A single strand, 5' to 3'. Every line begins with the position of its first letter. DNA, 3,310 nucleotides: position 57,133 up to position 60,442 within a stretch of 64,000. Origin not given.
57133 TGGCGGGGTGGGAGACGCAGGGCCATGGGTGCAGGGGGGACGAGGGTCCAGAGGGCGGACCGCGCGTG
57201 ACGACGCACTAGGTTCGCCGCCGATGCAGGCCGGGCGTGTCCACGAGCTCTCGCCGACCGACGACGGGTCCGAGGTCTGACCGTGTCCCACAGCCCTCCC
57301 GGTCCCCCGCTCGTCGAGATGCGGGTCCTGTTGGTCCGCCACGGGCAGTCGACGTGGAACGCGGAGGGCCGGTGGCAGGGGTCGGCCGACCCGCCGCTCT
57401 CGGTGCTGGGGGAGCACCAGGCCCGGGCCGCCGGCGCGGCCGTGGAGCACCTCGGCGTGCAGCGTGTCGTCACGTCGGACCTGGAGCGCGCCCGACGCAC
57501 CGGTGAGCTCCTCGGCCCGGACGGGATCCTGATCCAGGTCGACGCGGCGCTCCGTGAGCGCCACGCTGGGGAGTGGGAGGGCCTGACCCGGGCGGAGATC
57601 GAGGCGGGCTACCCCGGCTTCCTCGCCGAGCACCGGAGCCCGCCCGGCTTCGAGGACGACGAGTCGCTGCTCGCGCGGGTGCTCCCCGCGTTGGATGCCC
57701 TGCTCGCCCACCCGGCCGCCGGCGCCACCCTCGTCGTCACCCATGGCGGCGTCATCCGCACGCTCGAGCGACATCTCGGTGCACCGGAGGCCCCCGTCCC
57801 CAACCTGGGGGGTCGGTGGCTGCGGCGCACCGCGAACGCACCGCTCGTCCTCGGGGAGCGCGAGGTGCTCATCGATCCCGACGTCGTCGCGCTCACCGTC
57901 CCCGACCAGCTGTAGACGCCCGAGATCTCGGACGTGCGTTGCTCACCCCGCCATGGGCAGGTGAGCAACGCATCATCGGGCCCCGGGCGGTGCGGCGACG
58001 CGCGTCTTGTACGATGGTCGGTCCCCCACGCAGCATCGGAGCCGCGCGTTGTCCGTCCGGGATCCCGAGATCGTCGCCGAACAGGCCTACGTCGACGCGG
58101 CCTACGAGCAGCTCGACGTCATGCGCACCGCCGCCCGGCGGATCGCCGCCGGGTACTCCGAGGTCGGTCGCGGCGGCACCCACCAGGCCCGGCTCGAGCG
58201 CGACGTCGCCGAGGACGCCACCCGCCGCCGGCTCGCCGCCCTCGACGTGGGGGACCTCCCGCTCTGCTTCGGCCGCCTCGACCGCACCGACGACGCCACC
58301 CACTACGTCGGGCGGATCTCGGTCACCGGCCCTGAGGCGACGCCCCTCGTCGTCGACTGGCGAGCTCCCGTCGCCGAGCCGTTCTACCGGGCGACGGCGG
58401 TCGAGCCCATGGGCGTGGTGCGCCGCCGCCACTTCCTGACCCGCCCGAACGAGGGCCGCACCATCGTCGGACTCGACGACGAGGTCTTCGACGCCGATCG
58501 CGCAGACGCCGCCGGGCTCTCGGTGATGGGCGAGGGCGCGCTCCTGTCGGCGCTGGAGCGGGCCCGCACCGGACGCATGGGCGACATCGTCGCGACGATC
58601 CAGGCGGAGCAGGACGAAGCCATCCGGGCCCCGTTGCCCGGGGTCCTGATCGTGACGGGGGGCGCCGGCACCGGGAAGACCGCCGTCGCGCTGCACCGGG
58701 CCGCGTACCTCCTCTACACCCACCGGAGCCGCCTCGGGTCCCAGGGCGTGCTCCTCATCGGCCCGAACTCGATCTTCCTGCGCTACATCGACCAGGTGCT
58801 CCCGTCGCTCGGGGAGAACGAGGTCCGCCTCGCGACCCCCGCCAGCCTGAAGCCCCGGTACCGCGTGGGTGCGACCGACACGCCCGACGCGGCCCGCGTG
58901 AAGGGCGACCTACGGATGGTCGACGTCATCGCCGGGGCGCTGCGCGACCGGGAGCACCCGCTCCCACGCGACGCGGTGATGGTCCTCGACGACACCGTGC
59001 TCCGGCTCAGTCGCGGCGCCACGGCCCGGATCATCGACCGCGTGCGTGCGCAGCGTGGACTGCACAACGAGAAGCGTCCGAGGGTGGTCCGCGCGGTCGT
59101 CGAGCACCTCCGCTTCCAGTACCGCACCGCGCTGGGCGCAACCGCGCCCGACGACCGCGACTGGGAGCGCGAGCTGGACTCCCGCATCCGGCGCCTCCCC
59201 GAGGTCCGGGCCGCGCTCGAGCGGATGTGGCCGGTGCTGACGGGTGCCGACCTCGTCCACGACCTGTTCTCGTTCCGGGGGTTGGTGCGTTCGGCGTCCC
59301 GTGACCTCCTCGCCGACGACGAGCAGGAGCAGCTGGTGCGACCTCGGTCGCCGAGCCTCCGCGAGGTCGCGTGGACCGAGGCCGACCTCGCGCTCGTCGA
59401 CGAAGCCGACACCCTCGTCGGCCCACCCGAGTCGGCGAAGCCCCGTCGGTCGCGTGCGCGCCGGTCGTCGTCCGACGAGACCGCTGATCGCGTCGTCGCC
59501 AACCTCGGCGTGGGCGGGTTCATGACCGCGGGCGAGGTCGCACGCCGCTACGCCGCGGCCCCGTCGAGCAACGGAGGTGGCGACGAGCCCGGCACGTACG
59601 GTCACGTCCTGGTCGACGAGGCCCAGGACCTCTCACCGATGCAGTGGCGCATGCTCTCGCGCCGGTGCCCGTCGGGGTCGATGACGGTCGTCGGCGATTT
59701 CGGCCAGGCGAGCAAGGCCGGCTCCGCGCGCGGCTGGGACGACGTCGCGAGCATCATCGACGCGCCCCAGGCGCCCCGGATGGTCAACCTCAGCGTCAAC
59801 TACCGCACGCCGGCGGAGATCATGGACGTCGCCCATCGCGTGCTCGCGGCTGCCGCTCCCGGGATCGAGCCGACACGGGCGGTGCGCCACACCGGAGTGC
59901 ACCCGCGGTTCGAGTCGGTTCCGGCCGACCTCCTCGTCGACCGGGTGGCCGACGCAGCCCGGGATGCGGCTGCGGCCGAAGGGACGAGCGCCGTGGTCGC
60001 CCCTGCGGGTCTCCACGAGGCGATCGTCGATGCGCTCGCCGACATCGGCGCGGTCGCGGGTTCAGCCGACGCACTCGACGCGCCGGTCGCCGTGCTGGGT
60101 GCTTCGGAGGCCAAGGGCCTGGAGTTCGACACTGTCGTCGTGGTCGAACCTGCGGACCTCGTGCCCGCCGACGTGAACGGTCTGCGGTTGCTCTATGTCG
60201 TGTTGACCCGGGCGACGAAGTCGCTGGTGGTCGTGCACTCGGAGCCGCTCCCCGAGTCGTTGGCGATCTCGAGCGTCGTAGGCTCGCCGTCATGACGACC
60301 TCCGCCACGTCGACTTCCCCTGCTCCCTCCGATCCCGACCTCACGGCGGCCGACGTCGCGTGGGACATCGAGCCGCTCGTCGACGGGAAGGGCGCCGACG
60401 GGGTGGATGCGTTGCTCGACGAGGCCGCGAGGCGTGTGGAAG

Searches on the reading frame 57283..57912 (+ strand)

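Call 59: search_protein_families(library=ncbifam, proteins=[window:57283-57912:+], max_evalue=1e-10)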
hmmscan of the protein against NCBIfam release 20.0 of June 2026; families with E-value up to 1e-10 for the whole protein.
window:57283-57912:+ (210 aa): 14 families
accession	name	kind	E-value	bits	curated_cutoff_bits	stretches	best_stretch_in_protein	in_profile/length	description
TIGR03162.1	ribazole_cobC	equivalog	5e-29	101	162.9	1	15-165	1-155/176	alpha-ribazole phosphatase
NF005567.0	PRK07238.1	equivalog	1.6e-23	83.6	326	1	13-167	178-340/378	bifunctional RNase H/acid phosphatase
NF002901.0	PRK03482.1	equivalog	2.3e-19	69.9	261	1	14-161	3-157/215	2,3-diphosphoglycerate-dependent phosphoglycerate mutase GpmB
NF045917.1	PhserinePhPspA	equivalog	2e-17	63.6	350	1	13-160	2-156/211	phosphoserine phosphatase PspA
NF009993.0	PRK13462.1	equivalog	3.8e-16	59.4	226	1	12-161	5-154/203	acid phosphatase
NF002339.0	PRK01295.1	equivalog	5.5e-16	58.6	316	1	14-161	4-165/206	2,3-bisphosphoglycerate-dependent phosphoglycerate mutase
NF011580.0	PRK15004.1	equivalog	1.8e-15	57.5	250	1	13-161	1-156/203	adenosylcobalamin/alpha-ribazole phosphatase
NF010713.0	PRK14115.1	equivalog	1.8e-13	50.4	305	1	14-110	3-105/248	2,3-diphosphoglycerate-dependent phosphoglycerate mutase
TIGR01258.1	pgm_1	subfamily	2.8e-13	49.8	81.7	1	14-110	2-104/245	2,3-bisphosphoglycerate-dependent phosphoglycerate mutase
TIGR03848.1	MSMEG_4193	subfamily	5.2e-13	48.9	203.85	1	15-161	2-159/204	MSMEG_4193 family putative phosphomutase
NF038349.1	dPGM_arch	equivalog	6.6e-13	49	225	1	15-161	1-144/194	2,3-diphosphoglycerate-dependent phosphoglycerate mutase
NF010718.0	PRK14120.1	equivalog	7.1e-12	45.2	366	0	13-110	5-108/249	phosphoglyceromutase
NF009994.0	PRK13463.1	equivalog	1.2e-11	44.8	277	1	14-165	4-162/203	phosphoserine phosphatase 1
NF002217.0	PRK01112.1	equivalog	6.1e-11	42.1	320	0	15-73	4-62/228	2,3-bisphosphoglycerate-dependent phosphoglycerate mutase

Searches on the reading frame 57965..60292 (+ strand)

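Call 19: search_protein_families(library=pfam, proteins=[window:57965-60292:+], max_evalue=0.00001)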
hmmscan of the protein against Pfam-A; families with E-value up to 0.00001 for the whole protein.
window:57965-60292:+ (776 aa): 5 families
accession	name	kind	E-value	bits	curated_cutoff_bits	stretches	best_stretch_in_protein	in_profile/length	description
PF00580.27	UvrD-helicase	-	4.9e-13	49.8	23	0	545-581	213-250/271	UvrD/REP helicase N-terminal domain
PF13245.12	AAA_19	-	1.7e-09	38.4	25.1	0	216-267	1-49/134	AAA domain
PF13538.12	UvrD_C_2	-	3.4e-08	33.7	27.4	1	716-757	10-52/52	UvrD-like helicase C-terminal domain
PF02562.22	PhoH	-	1.3e-06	28.5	27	0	548-609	123-186/205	PhoH-like protein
PF13361.12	UvrD_C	-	6.1e-06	26.3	25.6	0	715-758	294-347/350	UvrD-like helicase C-terminal domain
